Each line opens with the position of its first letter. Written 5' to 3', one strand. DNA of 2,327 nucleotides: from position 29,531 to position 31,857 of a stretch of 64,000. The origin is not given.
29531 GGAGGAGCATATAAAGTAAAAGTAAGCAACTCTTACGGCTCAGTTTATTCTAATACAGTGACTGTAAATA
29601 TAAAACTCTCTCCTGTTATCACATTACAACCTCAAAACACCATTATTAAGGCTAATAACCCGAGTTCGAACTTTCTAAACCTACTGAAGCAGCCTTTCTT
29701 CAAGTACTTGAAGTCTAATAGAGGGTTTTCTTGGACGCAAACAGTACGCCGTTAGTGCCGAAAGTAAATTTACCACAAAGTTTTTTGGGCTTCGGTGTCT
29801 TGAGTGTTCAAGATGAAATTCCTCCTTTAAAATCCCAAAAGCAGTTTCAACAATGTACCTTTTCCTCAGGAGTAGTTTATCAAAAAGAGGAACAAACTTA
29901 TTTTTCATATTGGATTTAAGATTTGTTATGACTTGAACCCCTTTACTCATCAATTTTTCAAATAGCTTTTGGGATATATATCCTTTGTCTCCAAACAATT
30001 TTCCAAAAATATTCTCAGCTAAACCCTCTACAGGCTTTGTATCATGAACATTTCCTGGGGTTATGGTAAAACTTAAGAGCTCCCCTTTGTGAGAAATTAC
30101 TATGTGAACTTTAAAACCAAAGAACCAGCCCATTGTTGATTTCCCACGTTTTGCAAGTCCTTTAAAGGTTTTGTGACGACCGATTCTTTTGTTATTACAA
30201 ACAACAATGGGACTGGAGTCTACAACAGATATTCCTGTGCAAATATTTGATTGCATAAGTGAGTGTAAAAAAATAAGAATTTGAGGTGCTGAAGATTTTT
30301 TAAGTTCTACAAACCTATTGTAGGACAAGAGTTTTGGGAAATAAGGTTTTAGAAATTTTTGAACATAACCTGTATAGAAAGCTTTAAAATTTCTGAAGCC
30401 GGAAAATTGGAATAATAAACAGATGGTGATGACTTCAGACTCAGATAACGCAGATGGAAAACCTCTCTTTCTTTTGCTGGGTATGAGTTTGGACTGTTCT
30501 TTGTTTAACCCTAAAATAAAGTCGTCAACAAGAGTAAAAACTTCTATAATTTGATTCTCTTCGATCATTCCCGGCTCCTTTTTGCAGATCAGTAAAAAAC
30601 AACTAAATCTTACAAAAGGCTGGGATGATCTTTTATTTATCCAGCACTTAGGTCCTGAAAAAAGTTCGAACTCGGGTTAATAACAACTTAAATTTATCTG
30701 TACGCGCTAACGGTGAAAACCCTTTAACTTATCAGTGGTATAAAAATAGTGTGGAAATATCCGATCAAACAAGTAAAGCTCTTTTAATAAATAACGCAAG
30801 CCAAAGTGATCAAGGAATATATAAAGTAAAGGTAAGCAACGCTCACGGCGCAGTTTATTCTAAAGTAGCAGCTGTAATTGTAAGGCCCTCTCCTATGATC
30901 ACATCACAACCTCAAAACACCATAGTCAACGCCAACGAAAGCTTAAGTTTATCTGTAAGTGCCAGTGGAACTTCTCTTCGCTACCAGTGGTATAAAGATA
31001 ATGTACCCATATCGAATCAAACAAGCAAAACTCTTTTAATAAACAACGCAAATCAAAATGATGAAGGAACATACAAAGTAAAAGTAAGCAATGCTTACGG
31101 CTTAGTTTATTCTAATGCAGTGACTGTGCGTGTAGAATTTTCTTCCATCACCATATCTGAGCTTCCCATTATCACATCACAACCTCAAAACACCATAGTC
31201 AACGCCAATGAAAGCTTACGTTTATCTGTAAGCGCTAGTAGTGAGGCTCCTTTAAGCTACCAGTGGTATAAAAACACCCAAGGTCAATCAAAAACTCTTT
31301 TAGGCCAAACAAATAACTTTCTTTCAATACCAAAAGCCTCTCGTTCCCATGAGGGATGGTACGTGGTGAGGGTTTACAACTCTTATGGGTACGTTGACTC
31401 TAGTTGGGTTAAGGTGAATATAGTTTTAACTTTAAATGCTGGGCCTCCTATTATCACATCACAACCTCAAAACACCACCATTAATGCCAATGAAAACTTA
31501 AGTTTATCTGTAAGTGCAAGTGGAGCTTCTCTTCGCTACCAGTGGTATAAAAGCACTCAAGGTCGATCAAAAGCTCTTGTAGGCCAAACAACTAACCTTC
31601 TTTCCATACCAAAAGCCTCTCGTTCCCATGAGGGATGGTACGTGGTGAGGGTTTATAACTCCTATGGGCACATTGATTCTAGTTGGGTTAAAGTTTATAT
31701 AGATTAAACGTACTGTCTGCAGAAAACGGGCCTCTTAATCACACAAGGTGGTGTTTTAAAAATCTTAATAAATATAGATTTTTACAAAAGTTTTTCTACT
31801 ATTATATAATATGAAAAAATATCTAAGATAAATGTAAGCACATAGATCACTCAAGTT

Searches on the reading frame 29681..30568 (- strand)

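Call 28: search_protein_families(library=ncbifam, proteins=[window:29681-30568:-], max_evalue=0.00001)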
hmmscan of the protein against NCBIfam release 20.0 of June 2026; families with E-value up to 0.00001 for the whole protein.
window:29681-30568:- (295 aa): 6 families
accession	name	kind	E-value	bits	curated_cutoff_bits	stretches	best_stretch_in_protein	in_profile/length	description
NF033520.1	transpos_IS982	equivalog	1.8e-82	276.6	130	1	42-278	1-242/243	IS982 family transposase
NF033581.1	transpos_IS5_4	equivalog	9.7e-16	57.9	140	1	139-276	142-283/285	IS5 family transposase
NF033580.1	transpos_IS5_3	equivalog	1.4e-14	54.3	110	1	83-264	62-245/258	IS5 family transposase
NF033551.1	transpos_IS1182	equivalog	2.2e-11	43.3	270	1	143-219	259-343/488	IS1182 family transposase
NF033592.1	transpos_IS4_1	equivalog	1.5e-09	37.5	115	0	146-224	132-213/332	IS4 family transposase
NF033579.1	transpos_IS5_2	equivalog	1.8e-06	27.6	140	1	152-250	140-261/289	IS5 family transposase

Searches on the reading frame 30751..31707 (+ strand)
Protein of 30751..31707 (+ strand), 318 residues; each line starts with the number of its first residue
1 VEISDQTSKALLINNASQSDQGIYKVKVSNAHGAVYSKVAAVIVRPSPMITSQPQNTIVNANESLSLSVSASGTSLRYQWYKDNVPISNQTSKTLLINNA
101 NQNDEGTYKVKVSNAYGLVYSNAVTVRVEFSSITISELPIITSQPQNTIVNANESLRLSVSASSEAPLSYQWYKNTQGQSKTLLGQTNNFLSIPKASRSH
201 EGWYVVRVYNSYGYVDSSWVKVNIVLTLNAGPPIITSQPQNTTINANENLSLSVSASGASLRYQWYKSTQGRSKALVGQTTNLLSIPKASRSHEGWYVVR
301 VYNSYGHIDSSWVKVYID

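Call 28: search_protein_families(library=ncbifam, proteins=[window:30751-31707:+], max_evalue=0.00001)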
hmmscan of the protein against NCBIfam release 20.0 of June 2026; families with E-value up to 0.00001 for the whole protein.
window:30751-31707:+ (318 aa): 1 family
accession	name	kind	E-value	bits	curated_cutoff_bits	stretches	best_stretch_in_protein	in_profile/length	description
NF040485.1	ZirU_fam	subfamily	8.8e-06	26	100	0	76-159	57-135/210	ZirU family protein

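Call 56: search_protein_families(library=pfam, proteins=[window:30751-31707:+], max_evalue=0.01)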
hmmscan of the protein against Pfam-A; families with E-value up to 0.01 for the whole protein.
window:30751-31707:+ (318 aa): 19 families
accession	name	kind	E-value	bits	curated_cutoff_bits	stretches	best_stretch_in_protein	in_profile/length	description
PF13927.12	Ig_3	-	1.7e-38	131.4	30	3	48-114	2-78/78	Immunoglobulin domain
PF07679.22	I-set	-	1.2e-30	105.8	23.7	4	48-121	1-84/90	Immunoglobulin I-set domain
PF13895.12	Ig_2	-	1.2e-22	80.3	27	3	48-128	2-79/79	Immunoglobulin domain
PF07686.23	V-set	-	1.8e-14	54.3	26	1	90-128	70-108/109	Immunoglobulin V-set domain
PF19081.6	Ig_7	-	2.4e-13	50.6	27.3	3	236-301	5-65/84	Ig-like domain CHU_C associated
PF06832.18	BiPBP_C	-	4.6e-10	39.7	26.8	1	46-120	10-86/90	Penicillin-Binding Protein C-terminus Family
PF00047.31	ig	-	2.5e-09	37.7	21.8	0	63-118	9-76/81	Immunoglobulin domain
PF11465.14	Receptor_2B4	-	6.2e-08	33.3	21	0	9-43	71-105/108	Natural killer cell receptor 2B4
PF02422.21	Keratin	-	4.2e-07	30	25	0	40-77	39-71/80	Keratin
PF20418.3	Herpes_gE_N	-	1.6e-05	25.2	24.5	0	8-44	90-125/129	Alphaherpesvirus glycoprotein E N-terminal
PF07653.23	SH3_2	-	2.4e-05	24.4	21.8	0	199-222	32-54/55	Variant SH3 domain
PF22352.2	K319L-like_PKD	-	2.6e-05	24.6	27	0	58-128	6-84/84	K319L-like, PKD domain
PF22544.2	HYDIN_VesB_CFA65-like_Ig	-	9.9e-05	23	25.5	0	102-166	9-74/100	HYDIN/CFA65/VesB-like, Ig-like domain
PF15536.11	Ntox3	-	0.0001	22.8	26.9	0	54-92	39-77/133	Bacterial toxin 3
PF00801.26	PKD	-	0.00034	21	23.5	0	53-119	5-72/80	PKD domain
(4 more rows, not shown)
